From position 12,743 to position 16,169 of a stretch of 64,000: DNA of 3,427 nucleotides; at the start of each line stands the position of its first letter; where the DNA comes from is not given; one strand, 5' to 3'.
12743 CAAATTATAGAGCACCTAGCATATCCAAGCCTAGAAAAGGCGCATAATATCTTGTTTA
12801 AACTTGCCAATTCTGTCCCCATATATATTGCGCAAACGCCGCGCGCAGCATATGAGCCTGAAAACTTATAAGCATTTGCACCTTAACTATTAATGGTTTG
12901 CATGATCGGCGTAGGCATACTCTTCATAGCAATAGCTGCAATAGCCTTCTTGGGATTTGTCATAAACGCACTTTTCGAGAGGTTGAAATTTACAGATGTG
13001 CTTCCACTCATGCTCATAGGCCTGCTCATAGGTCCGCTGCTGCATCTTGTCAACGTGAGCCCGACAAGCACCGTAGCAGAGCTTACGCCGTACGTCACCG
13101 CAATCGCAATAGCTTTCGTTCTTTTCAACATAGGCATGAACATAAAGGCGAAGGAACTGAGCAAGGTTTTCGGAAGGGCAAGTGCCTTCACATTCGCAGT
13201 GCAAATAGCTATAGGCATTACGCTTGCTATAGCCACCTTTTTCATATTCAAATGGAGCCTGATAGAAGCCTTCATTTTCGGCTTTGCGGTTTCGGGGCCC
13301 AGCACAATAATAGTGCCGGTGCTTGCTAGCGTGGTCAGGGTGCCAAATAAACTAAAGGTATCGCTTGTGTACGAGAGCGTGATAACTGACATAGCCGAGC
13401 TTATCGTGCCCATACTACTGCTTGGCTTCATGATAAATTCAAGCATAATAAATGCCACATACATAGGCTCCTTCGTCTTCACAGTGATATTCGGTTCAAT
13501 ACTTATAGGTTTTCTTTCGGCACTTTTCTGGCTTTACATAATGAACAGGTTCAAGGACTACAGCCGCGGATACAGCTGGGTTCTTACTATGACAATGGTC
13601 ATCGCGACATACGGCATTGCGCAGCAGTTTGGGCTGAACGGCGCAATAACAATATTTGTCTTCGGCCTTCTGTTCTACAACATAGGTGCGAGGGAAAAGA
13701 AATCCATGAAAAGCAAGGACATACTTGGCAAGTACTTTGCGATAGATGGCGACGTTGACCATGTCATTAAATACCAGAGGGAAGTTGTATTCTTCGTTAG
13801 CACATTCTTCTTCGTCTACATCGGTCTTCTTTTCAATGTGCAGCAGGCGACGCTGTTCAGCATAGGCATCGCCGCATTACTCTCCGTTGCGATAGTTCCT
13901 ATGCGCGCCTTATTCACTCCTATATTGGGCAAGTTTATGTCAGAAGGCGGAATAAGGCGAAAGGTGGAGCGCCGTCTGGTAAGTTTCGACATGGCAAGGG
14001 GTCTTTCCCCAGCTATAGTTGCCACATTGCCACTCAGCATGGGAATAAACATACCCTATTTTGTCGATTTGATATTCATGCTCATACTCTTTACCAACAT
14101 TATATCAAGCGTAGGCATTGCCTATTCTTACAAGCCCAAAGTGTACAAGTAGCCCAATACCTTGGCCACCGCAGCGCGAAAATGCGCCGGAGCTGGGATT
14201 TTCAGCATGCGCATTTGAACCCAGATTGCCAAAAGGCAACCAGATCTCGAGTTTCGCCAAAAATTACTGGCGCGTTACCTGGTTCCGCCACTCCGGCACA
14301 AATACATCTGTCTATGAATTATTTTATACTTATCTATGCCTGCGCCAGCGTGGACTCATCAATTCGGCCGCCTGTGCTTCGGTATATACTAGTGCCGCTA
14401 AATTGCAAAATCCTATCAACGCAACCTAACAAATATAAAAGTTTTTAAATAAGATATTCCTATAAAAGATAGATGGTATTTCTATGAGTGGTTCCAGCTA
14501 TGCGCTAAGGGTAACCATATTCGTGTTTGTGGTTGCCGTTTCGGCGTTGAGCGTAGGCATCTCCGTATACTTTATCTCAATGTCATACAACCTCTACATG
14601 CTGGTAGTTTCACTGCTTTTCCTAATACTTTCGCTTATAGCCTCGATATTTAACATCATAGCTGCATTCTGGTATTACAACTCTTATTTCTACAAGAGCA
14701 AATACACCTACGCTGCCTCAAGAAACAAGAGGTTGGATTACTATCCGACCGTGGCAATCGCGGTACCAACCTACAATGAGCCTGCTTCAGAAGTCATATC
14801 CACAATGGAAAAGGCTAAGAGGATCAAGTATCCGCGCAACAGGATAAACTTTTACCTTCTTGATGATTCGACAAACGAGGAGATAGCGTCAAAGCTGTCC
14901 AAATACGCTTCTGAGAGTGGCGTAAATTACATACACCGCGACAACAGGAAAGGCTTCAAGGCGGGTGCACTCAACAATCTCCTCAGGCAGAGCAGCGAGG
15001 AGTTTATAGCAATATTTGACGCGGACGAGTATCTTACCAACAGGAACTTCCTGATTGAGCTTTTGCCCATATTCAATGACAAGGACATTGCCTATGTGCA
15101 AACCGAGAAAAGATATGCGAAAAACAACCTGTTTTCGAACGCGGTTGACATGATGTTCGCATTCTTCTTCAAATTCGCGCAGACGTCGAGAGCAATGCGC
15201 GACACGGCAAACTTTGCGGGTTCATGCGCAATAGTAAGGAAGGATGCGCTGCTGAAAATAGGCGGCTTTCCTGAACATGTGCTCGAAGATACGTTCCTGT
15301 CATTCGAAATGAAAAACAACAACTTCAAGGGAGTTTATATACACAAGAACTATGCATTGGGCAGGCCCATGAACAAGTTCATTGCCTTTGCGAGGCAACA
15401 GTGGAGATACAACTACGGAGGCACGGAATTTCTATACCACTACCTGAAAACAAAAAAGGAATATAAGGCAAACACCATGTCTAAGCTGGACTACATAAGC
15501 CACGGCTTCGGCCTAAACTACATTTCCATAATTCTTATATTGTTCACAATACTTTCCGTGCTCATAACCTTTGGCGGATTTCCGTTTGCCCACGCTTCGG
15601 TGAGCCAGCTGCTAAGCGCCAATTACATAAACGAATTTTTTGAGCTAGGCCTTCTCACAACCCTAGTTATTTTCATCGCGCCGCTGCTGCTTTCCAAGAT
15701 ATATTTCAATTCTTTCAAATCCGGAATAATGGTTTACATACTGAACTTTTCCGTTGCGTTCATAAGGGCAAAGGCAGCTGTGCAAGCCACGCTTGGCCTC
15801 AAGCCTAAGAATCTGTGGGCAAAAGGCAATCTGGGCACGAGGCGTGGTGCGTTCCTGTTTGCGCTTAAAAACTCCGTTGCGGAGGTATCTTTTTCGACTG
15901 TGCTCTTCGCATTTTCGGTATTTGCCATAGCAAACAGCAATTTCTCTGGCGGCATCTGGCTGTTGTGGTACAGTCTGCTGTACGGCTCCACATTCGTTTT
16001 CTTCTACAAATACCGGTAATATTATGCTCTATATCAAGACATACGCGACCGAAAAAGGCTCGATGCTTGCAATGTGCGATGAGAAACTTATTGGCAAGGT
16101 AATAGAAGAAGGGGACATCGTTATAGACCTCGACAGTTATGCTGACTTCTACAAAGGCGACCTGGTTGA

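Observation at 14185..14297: tRNA-Ser(CGA) interrupted by two non-canonical introns (anticodon stem 30/31 and T-arm)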

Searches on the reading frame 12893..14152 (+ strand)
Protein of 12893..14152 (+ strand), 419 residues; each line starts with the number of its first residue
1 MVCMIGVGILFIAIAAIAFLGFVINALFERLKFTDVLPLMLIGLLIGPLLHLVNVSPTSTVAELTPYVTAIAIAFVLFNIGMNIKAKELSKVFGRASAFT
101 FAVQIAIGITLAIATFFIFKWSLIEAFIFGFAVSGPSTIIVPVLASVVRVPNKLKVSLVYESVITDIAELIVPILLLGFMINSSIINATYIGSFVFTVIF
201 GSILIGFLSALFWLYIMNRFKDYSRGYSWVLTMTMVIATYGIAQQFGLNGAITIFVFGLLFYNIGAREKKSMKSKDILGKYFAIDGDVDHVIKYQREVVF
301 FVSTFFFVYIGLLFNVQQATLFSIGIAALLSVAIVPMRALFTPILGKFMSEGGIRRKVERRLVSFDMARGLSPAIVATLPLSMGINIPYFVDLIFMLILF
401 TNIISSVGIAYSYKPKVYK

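Call 57: search_protein_families(library=pfam, proteins=[window:12893-14152:+], max_evalue=0.001)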
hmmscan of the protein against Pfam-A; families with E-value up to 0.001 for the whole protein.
window:12893-14152:+ (419 aa): 1 family
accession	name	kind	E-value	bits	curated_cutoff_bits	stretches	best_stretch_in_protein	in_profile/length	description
PF00999.27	Na_H_Exchanger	-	1.1e-31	110.5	26.2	1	18-408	4-368/375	Sodium/hydrogen exchanger, transmembrane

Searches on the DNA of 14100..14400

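Call 53: search_rna_families(source=window, start=14100, end=14400, threshold=evalue, max_evalue=10, show_alignments=2)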
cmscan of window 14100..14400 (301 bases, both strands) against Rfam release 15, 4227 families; matches with E-value up to 10: 1.
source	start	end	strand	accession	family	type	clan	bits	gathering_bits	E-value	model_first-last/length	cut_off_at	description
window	14185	14272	-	RF03580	mir-928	Gene; miRNA;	-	15.6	100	2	1-100/100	no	mir-928 microRNA precursor family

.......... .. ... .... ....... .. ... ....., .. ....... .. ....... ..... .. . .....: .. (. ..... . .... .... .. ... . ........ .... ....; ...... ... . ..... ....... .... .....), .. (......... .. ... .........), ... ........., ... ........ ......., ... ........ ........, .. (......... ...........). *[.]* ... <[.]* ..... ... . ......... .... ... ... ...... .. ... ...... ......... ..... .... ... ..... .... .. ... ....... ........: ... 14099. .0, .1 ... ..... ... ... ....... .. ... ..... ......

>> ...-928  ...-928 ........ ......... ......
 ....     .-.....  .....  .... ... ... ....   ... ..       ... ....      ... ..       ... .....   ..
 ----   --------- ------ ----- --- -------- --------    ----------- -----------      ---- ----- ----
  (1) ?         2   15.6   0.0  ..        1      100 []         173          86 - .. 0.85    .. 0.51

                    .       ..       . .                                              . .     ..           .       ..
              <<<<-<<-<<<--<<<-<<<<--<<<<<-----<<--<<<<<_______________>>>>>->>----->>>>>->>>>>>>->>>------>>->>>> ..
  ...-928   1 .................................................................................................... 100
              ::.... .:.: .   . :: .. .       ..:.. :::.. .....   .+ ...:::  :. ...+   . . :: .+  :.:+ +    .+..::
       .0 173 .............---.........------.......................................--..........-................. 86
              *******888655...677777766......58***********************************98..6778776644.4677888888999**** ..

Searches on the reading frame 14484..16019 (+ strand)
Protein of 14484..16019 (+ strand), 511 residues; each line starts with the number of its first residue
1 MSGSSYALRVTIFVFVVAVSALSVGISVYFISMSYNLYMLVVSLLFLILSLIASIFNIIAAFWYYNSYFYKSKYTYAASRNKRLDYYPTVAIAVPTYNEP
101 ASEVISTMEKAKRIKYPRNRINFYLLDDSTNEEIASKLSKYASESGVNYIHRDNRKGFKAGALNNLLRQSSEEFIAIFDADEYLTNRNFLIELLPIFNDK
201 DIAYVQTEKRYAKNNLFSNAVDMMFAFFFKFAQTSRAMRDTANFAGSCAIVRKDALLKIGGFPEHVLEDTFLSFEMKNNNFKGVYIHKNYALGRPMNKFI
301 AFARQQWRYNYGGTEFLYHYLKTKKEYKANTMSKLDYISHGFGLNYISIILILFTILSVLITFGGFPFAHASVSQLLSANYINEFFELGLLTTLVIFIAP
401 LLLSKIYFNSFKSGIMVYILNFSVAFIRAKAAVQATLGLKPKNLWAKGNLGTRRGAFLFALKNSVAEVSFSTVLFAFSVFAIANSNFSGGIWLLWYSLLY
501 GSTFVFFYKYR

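Call 57: search_protein_families(library=pfam, proteins=[window:14484-16019:+], max_evalue=0.001)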
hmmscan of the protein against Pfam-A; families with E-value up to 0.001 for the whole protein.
window:14484-16019:+ (511 aa): 5 families
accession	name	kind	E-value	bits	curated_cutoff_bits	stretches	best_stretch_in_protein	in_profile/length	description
PF00535.33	Glycos_transf_2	-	2.9e-19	70.1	23.3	1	92-259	2-167/168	Glycosyl transferase family 2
PF13641.12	Glyco_tranf_2_3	-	1.3e-16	61.8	27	1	88-305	1-223/230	Glycosyltransferase like family 2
PF13632.12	Glyco_trans_2_3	-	9.5e-15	55.4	27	1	175-360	2-180/198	Glycosyl transferase family group 2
PF10111.15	Glyco_tranf_2_2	-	6.7e-07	29.5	27.3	1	104-267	14-186/276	Glycosyltransferase like family 2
PF13506.12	Glyco_transf_21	-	1.9e-06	27.9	21.7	1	159-309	18-172/174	Glycosyl transferase family 21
